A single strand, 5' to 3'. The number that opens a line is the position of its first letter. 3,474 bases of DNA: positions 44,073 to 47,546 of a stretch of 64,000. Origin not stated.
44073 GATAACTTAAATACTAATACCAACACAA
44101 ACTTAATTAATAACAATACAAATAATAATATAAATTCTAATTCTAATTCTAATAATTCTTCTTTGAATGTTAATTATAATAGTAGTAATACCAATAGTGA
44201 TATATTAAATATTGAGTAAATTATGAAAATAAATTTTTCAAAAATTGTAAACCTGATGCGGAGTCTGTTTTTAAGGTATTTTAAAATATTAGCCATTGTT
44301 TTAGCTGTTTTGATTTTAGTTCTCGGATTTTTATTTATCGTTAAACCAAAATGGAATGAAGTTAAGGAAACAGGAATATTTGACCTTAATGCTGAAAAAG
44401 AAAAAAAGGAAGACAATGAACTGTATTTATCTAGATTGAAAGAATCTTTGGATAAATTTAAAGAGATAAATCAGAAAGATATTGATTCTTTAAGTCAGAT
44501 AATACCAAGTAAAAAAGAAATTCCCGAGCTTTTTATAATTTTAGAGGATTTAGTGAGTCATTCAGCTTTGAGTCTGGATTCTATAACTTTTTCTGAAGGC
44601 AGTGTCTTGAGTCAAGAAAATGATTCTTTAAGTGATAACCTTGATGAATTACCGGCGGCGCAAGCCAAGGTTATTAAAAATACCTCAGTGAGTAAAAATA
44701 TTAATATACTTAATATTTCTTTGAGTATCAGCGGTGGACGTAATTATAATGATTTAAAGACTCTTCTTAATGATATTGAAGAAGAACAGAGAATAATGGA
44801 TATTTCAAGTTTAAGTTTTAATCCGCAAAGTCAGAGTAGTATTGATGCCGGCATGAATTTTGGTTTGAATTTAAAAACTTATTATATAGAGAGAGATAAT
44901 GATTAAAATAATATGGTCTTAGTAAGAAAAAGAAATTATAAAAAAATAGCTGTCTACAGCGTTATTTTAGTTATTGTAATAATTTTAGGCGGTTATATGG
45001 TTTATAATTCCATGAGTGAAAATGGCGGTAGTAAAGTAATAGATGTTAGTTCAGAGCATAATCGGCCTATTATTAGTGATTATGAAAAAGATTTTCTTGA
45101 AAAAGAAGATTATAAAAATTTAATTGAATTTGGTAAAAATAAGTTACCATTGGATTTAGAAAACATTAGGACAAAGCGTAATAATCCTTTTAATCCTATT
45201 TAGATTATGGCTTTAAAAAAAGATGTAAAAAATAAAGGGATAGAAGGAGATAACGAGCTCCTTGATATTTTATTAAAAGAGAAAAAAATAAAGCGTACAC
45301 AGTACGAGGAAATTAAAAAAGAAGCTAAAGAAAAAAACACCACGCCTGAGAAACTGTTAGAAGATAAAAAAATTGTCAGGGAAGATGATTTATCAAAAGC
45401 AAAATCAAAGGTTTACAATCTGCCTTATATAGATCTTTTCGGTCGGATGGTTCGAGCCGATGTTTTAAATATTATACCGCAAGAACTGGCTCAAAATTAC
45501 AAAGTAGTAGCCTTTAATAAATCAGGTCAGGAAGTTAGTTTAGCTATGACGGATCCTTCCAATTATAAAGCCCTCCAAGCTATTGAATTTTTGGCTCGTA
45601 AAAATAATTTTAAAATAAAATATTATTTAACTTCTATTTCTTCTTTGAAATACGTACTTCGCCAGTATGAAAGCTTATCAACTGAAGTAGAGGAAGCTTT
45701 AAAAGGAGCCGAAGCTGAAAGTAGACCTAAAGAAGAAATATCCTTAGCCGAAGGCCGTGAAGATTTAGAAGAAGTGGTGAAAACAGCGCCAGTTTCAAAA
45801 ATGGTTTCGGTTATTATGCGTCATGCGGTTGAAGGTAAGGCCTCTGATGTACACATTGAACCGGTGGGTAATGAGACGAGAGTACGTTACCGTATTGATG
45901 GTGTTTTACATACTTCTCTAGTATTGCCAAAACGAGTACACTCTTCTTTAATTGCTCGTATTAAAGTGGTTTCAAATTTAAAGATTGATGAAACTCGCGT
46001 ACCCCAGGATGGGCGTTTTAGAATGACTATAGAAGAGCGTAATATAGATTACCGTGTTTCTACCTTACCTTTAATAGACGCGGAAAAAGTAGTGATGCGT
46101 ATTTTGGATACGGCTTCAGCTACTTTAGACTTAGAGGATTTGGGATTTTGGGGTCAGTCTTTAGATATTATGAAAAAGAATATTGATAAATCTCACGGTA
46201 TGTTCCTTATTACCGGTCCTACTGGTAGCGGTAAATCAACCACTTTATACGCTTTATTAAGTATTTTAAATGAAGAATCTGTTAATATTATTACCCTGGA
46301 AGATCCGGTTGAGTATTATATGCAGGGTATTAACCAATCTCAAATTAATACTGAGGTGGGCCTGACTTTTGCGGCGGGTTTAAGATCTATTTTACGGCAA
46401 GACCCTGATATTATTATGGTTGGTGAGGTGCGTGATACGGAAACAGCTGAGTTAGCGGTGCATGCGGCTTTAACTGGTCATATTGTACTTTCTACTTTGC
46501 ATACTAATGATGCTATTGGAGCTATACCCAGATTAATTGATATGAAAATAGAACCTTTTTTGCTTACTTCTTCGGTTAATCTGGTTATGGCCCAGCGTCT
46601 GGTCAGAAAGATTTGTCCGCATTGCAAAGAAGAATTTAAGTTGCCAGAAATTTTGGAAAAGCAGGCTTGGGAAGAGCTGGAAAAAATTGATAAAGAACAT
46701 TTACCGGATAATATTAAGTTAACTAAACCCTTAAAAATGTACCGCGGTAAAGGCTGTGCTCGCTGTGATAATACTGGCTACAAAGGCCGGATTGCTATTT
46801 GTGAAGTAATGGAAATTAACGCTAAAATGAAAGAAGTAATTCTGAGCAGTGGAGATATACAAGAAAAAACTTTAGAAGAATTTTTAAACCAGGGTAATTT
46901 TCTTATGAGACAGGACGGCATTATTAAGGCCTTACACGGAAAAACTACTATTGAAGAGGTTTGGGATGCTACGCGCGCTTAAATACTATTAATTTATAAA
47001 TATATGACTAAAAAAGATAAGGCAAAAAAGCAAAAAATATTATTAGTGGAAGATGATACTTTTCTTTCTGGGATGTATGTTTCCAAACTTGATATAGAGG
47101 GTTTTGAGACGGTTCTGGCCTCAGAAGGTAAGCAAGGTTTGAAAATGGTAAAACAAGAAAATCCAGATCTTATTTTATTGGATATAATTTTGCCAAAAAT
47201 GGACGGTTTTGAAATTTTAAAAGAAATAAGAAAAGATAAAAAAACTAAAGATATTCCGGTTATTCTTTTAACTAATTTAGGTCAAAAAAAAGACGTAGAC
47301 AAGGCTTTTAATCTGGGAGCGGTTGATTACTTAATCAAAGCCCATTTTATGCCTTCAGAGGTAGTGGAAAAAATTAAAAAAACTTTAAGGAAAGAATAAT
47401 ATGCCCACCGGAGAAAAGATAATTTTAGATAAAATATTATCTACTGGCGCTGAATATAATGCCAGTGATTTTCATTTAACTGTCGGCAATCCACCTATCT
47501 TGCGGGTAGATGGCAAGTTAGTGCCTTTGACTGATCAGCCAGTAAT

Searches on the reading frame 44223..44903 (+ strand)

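Call 70: search_protein_families(library=pfam, proteins=[window:44223-44903:+], max_evalue=0.01)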
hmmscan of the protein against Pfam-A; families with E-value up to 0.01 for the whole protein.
window:44223-44903:+ (227 aa): 1 family
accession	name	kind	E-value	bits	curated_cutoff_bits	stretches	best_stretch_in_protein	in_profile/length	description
PF04350.18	PilO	-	7.2e-07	29.9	22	0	162-220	86-141/145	Pilus assembly protein, PilO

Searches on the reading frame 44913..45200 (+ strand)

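Call 70: search_protein_families(library=pfam, proteins=[window:44913-45200:+], max_evalue=0.01)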
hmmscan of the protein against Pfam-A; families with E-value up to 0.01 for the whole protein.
window:44913-45200:+ (96 aa): 1 family
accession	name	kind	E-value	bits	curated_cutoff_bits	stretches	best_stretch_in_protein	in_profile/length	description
PF23997.1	DUF7315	-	0.0045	17.9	27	1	2-36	3-37/102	Domain of unknown function (DUF7315)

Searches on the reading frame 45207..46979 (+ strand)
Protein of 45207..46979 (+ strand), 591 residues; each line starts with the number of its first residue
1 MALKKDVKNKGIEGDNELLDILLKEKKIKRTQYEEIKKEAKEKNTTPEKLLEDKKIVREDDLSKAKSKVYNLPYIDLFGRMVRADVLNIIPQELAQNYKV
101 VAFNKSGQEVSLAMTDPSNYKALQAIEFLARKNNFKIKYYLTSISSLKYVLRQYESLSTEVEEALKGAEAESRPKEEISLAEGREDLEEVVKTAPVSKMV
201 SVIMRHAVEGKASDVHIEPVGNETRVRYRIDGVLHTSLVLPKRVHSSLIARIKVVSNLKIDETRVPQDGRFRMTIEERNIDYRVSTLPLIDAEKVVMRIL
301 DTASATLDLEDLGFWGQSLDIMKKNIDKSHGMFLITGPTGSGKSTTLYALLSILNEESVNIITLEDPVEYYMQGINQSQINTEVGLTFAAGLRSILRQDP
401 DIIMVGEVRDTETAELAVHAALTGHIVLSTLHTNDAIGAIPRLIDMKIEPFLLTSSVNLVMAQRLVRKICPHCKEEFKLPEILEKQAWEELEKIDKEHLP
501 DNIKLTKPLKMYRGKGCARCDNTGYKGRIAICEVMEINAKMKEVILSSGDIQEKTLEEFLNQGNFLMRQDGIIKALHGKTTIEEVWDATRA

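Call 3: search_protein_families(library=pfam, proteins=[window:45207-46979:+], max_evalue=0.01)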
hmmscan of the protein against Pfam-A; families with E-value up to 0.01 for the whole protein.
window:45207-46979:+ (591 aa): 12 families
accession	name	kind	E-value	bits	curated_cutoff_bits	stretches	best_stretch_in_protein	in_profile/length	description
PF00437.27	T2SSE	-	5.7e-133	443.6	24.9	1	192-585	4-368/370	Type II/IV secretion system protein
PF05157.20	MshEN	-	2.5e-12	47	23.1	1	70-158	1-87/90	MshEN domain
PF13476.12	AAA_23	-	4.3e-06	27.9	27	1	324-358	13-47/201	AAA domain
PF13555.12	AAA_29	-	7.8e-06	26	27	1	329-355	21-47/61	P-loop containing region of AAA domain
PF13401.12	AAA_22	-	0.00019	22.2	27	1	328-369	3-44/130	AAA domain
PF13173.12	AAA_14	-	0.0006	20.3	27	1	332-420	4-83/129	AAA domain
PF01580.24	FtsK_SpoIIIE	-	0.0008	19.4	24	0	324-351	33-60/221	FtsK/SpoIIIE family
PF20720.3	nSTAND3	-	0.00094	19.3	27.2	1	328-369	15-56/155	Novel STAND NTPase 3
PF13191.12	AAA_16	-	0.0011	19.9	32.6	1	328-378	22-64/167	AAA ATPase domain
PF00005.33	ABC_tran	-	0.0024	18.9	25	1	333-387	14-64/137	ABC transporter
PF25199.1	nSTAND_NTPase5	-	0.0024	18.2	34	1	325-365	36-77/145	Novel STAND NTPase 5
PF13604.12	AAA_30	-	0.0098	16.1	27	0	322-363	10-51/191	AAA domain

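Call 4: search_protein_families(library=ncbifam, proteins=[window:45207-46979:+], max_evalue=0.01)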
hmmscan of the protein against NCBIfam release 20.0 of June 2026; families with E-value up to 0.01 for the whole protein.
window:45207-46979:+ (591 aa): 25 families
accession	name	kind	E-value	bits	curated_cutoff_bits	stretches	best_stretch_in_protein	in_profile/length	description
TIGR02538.1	type_IV_pilB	equivalog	2.3e-172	574.5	675.65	1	18-589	2-562/564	type IV-A pilus assembly ATPase PilB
TIGR02533.1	type_II_gspE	equivalog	5.3e-164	546.4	630.25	1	90-588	4-485/486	type II secretion system ATPase GspE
NF053534.1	T4PilAsmATPsTfpB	equivalog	2.5e-131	438.9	850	1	53-586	59-579/584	type IV pilus assembly ATPase TfpB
NF007755.0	PRK10436.1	equivalog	5.8e-130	434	617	1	92-586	11-456/465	type II secretion system protein GspE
NF041000.1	ATPase_ComGA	equivalog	1.4e-79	266.9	300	1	203-467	3-266/267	competence type IV pilus ATPase ComGA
TIGR01420.1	pilT_fam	subfamily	1.7e-52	178.8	319.1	1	202-467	4-269/343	PilT/PilU family type 4a pilus ATPase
TIGR02525.1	plasmid_TraJ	equivalog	1.1e-27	96.9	368.3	1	320-447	140-273/372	plasmid transfer ATPase TraJ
TIGR02524.1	dot_icm_DotB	equivalog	3e-22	79.3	463.3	1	324-447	128-260/358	Dot/Icm type IV secretion system ATPase DotB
NF058587.1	archaellum_moto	equivalog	6.3e-17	61.5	550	1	331-468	277-419/527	archaellum flagellar ATPase motor FlaI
TIGR02782.1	TrbB_P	equivalog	1.3e-16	60.8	304.55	1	320-446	127-255/303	P-type conjugative transfer ATPase TrbB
TIGR03819.1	heli_sec_ATPase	hypoth_equivalog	2.3e-14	53.3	373.15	1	247-438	98-292/340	TadA family conjugal transfer-associated ATPase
NF010469.0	PRK13894.1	subfamily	2.8e-13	49.9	508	1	321-444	141-265/320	conjugal transfer ATPase TrbB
TIGR02788.1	VirB11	equivalog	2.1e-12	46.7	249.95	1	317-447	132-266/308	P-type DNA transfer ATPase VirB11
NF053672.1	bindosome_BasE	exception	6e-12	45.1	1000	1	333-469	273-413/512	bindosome assembly system ATPase subunit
NF010407.0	PRK13833.1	subfamily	9.4e-12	45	499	1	321-447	136-263/323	conjugal transfer protein TrbB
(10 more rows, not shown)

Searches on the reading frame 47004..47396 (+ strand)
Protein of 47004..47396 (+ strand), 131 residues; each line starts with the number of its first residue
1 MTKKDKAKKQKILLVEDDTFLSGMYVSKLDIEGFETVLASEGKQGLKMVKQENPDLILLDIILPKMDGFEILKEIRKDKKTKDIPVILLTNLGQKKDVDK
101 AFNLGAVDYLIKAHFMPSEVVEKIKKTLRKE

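Call 3: search_protein_families(library=pfam, proteins=[window:47004-47396:+], max_evalue=0.01)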
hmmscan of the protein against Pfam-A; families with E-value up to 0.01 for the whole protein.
window:47004-47396:+ (131 aa): 1 family
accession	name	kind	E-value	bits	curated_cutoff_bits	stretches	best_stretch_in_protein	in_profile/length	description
PF00072.30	Response_reg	-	3.6e-25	88.7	30.2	1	12-124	1-110/111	Response regulator receiver domain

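Call 4: search_protein_families(library=ncbifam, proteins=[window:47004-47396:+], max_evalue=0.01)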
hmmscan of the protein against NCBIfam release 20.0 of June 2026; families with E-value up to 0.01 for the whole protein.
window:47004-47396:+ (131 aa): 102 families (the best 25 are shown)
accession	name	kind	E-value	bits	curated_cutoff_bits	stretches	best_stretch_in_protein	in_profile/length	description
TIGR02154.1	PhoB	equivalog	6.5e-27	94.3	296.2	1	9-130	2-122/226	phosphate regulon transcriptional regulator PhoB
NF040689.1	MtrAB_MtrA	equivalog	1.2e-25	90.2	300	1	12-130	1-115/219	MtrAB system response regulator MtrA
NF045944.1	ResRegRpaBCyano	equivalog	1.8e-25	89.6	330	1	13-130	1-114/229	response regulator transcription factor RpaB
NF040534.1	resp_reg_YycF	equivalog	3.2e-24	85.5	340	1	10-130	1-117/231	response regulator YycF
NF051850.1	RespRegRprY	equivalog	8.8e-24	84.2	370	1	8-130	3-122/234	response regulator transcription factor RprY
NF007135.0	PRK09581.1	equivalog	9.9e-24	83.9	474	1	11-112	4-105/457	PleD family two-component system response regulator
TIGR01387.1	cztR_silR_copR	subfamily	1.7e-23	83.4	279.2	1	12-130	1-116/218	heavy metal response regulator transcription factor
NF008199.0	PRK10955.1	equivalog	3.3e-23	82.8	341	1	10-130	2-117/232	envelope stress response regulator transcription factor CpxR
NF012227.0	AdeR_RR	equivalog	1.8e-22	80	340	1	7-130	9-128/239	efflux system response regulator transcription factor AdeR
NF007982.1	PRK10710.1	equivalog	3.7e-22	79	380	1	6-130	4-124/235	envelope stress response regulator BaeR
NF045505.1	RR_RssB_Pseudo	equivalog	1.1e-21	77.4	700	1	9-113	5-107/394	two-component system response regulator RssB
NF041733.1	resp_reg_CseB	equivalog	1.7e-21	76.7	350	1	11-130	2-117/228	two-component system response regulator CseB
NF008296.0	PRK11083.1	equivalog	2e-21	76.5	273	1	8-130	2-120/228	two-component system response regulator CreB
NF053854.1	RespRegPhoBBctds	equivalog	7.4e-21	74.5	270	1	12-130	1-117/225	two-component system response regulator PhoB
NF007546.0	PRK10161.1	equivalog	1.5e-20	73.8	471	1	10-130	3-122/229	phosphate response regulator transcription factor PhoB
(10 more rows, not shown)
